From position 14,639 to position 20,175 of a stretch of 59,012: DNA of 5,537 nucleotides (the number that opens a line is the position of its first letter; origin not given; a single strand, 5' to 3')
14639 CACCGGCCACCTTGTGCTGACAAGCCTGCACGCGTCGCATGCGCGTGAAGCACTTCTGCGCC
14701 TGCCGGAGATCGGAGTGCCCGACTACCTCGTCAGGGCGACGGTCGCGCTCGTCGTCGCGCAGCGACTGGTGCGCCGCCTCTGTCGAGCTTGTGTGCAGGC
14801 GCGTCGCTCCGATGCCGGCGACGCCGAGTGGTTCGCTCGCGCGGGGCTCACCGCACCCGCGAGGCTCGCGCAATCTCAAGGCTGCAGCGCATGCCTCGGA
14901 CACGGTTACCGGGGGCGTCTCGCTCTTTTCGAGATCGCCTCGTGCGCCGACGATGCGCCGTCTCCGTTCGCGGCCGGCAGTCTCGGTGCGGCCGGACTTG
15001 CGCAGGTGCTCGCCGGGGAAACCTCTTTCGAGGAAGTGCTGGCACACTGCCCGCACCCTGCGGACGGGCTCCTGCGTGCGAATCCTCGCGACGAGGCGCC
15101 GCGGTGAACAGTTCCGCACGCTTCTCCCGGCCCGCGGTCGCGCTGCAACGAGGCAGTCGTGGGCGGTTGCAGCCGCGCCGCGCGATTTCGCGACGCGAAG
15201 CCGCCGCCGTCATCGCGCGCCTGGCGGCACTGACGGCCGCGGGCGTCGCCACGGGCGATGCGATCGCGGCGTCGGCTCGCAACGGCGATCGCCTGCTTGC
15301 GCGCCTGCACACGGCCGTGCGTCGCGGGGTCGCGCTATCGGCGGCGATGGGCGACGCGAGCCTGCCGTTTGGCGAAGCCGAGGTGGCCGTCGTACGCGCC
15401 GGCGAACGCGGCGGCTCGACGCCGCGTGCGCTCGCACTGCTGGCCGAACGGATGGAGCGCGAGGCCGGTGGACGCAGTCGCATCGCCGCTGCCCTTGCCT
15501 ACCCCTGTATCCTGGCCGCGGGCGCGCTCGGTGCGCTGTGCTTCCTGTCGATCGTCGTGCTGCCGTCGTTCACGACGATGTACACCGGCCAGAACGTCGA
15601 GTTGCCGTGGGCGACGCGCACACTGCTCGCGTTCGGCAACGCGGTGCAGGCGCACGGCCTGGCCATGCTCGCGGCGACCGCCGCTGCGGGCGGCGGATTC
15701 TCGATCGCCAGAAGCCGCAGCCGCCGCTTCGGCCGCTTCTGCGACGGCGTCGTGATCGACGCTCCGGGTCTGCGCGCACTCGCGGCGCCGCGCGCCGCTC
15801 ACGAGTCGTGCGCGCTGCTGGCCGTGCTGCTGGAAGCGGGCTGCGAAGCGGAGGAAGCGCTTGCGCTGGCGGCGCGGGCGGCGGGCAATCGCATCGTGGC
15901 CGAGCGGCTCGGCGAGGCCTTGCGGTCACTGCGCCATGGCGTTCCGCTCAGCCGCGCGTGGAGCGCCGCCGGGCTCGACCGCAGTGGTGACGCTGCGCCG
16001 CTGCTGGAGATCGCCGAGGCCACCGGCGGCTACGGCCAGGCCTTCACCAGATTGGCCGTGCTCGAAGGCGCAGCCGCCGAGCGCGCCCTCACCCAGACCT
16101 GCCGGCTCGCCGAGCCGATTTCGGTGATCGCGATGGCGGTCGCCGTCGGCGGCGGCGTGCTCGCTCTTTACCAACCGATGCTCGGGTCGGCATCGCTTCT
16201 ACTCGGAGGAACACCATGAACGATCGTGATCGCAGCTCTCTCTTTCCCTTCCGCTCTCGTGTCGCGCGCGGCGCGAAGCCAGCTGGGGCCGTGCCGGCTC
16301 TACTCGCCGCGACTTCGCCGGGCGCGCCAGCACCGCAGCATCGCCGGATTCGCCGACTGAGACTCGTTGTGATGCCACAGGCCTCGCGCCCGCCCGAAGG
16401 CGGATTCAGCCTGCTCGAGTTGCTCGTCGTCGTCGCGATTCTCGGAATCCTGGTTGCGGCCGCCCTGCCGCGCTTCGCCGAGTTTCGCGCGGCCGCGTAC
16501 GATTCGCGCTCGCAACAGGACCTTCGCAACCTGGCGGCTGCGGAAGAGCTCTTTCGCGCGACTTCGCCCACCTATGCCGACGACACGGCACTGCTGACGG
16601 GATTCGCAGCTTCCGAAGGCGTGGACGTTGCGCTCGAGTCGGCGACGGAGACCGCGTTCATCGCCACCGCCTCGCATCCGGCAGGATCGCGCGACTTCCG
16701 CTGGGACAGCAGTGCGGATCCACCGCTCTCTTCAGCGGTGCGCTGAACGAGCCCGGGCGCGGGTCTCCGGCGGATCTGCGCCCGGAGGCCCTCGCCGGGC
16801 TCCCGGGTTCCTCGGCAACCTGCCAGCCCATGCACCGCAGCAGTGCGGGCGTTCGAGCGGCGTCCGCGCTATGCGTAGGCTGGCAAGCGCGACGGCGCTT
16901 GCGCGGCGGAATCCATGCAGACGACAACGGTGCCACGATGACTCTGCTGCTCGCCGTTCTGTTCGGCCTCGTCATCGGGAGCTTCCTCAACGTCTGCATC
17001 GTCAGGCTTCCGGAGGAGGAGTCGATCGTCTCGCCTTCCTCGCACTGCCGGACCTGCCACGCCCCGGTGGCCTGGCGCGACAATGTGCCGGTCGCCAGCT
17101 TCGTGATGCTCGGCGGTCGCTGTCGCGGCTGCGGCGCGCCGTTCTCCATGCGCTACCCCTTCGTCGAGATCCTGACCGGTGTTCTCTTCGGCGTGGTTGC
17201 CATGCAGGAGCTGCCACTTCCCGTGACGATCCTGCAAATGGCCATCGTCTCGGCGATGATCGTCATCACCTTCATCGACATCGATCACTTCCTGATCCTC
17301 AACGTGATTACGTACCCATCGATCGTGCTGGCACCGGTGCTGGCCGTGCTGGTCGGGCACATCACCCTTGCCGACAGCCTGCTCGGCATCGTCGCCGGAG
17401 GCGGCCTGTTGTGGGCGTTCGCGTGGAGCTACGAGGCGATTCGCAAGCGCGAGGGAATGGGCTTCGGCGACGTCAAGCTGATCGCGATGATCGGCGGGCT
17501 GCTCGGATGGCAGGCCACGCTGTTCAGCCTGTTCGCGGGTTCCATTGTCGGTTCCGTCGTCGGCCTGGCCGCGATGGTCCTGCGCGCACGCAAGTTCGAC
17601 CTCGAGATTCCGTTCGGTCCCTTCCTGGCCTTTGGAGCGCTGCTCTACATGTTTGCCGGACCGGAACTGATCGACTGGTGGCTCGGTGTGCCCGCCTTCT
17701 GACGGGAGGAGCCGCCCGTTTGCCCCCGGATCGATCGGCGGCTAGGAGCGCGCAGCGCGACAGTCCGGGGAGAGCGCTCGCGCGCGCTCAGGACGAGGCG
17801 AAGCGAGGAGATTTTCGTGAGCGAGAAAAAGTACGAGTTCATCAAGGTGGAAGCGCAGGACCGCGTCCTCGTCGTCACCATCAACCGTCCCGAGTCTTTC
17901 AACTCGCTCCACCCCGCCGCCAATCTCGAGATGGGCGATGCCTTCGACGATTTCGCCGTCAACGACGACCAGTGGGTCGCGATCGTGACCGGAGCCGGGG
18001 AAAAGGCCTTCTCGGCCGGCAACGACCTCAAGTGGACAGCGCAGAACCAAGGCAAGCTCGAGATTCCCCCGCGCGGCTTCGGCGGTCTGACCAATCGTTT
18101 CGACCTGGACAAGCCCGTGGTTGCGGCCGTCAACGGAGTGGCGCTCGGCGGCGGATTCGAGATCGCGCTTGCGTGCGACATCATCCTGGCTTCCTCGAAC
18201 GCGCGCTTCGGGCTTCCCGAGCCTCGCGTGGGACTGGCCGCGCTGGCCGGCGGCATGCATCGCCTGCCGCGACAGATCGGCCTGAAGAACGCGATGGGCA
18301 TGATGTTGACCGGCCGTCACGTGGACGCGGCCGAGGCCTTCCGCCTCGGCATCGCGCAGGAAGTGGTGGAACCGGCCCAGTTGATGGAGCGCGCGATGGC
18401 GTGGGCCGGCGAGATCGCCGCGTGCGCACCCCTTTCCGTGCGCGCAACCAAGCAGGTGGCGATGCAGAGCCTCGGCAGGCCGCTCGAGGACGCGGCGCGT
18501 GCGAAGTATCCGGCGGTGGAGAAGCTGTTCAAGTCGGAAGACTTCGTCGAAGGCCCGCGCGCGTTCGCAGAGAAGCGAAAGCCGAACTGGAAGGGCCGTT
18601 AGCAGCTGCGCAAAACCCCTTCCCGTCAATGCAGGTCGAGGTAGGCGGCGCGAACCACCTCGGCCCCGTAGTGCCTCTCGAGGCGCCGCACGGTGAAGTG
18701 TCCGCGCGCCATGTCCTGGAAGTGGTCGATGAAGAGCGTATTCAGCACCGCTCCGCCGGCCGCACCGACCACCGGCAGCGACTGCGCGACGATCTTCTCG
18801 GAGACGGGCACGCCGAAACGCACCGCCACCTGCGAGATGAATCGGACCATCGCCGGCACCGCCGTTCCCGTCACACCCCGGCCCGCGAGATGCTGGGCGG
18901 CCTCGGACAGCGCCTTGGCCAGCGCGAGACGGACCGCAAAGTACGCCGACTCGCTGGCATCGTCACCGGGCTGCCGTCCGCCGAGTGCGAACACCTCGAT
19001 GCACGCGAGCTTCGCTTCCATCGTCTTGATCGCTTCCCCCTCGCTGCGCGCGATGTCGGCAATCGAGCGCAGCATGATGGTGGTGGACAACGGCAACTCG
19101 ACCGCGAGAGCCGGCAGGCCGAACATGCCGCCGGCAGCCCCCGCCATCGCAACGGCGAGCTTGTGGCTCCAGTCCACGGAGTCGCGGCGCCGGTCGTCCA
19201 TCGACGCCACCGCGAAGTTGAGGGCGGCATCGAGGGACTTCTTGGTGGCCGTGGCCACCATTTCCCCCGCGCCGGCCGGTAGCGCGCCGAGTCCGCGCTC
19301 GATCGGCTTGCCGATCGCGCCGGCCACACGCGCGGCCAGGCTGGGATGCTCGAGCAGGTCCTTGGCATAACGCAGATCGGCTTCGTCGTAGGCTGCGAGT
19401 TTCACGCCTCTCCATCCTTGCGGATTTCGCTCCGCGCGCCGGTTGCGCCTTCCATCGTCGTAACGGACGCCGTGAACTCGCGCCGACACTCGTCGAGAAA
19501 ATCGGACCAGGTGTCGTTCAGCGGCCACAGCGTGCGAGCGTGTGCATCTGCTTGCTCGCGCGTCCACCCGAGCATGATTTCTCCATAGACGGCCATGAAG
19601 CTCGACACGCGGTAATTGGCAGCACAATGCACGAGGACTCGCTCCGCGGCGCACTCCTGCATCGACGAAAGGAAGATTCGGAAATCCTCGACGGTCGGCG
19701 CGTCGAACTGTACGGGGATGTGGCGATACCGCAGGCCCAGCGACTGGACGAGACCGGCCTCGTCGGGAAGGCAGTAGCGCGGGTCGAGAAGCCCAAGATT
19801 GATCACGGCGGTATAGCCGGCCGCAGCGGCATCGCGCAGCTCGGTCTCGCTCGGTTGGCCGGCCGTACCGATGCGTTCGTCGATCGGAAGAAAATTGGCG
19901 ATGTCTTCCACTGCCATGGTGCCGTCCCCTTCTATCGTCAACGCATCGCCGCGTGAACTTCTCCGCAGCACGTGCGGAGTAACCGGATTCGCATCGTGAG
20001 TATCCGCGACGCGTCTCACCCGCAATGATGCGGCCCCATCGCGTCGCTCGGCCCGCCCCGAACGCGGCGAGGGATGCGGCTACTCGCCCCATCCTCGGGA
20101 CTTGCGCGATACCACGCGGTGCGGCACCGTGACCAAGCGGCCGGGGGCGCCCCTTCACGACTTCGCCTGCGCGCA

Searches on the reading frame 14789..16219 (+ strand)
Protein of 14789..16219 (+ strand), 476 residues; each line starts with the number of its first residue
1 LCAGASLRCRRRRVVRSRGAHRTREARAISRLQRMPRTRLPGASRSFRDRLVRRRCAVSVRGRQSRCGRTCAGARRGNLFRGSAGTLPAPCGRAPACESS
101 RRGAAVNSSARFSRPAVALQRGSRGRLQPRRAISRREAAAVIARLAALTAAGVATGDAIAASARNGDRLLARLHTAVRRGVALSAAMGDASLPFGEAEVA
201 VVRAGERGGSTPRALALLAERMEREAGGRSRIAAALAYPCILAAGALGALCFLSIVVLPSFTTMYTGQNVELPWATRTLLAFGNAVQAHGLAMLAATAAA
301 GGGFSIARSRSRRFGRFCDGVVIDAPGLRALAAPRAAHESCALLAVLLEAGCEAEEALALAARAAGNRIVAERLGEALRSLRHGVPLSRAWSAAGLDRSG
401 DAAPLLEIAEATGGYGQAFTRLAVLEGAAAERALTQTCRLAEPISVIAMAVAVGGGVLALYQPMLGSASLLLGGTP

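Call 24: search_protein_families(library=pfam, proteins=[window:14789-16219:+], max_evalue=0.001)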
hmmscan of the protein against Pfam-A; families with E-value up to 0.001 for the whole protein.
window:14789-16219:+ (476 aa): 1 family
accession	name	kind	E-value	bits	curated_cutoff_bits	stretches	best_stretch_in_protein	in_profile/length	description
PF00482.28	T2SSF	-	8.8e-28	97.2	25.2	2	143-259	3-125/125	Type II secretion system (T2SS), protein F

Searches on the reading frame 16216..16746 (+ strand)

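Call 24: search_protein_families(library=pfam, proteins=[window:16216-16746:+], max_evalue=0.001)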
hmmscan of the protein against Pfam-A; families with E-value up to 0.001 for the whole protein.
window:16216-16746:+ (176 aa): 1 family
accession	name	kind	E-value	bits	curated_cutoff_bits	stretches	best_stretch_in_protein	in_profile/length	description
PF07963.17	N_methyl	-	2.7e-08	33.5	21.2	1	61-84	4-27/27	Prokaryotic N-terminal methylation motif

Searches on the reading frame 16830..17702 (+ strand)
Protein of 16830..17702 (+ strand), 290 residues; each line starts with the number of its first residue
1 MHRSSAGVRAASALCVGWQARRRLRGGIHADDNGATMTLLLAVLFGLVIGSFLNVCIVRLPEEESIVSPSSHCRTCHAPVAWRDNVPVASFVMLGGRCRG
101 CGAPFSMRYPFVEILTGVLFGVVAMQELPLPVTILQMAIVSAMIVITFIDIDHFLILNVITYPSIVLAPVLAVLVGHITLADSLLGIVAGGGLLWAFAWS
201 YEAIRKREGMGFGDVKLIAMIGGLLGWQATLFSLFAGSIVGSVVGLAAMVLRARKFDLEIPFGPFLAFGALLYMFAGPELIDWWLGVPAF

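Call 24: search_protein_families(library=pfam, proteins=[window:16830-17702:+], max_evalue=0.001)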
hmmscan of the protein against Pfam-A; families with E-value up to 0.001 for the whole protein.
window:16830-17702:+ (290 aa): 2 families
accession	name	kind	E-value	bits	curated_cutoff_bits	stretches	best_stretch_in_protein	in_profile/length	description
PF06750.18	A24_N_bact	-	4.1e-34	116.9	23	1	44-126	1-83/84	Bacterial Peptidase A24 N-terminal domain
PF01478.23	Peptidase_A24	-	2.4e-19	70.1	26.5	1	138-246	2-104/104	Type IV leader peptidase family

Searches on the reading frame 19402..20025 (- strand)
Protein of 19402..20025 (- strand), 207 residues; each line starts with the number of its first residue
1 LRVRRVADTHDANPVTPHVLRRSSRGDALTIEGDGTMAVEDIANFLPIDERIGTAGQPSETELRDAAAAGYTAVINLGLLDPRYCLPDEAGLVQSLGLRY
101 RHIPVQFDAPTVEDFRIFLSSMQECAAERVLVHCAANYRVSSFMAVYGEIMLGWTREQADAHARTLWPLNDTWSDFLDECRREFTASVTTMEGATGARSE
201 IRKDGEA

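Call 24: search_protein_families(library=pfam, proteins=[window:19402-20025:-], max_evalue=0.001)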
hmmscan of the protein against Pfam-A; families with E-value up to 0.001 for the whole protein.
window:19402-20025:- (207 aa): 1 family
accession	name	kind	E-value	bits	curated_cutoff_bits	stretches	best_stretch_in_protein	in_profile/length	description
PF22741.1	PTP-NADK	-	0.00014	21.7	27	1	55-156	33-137/163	DSP-PTPase phosphatase fused to NAD+ Kinase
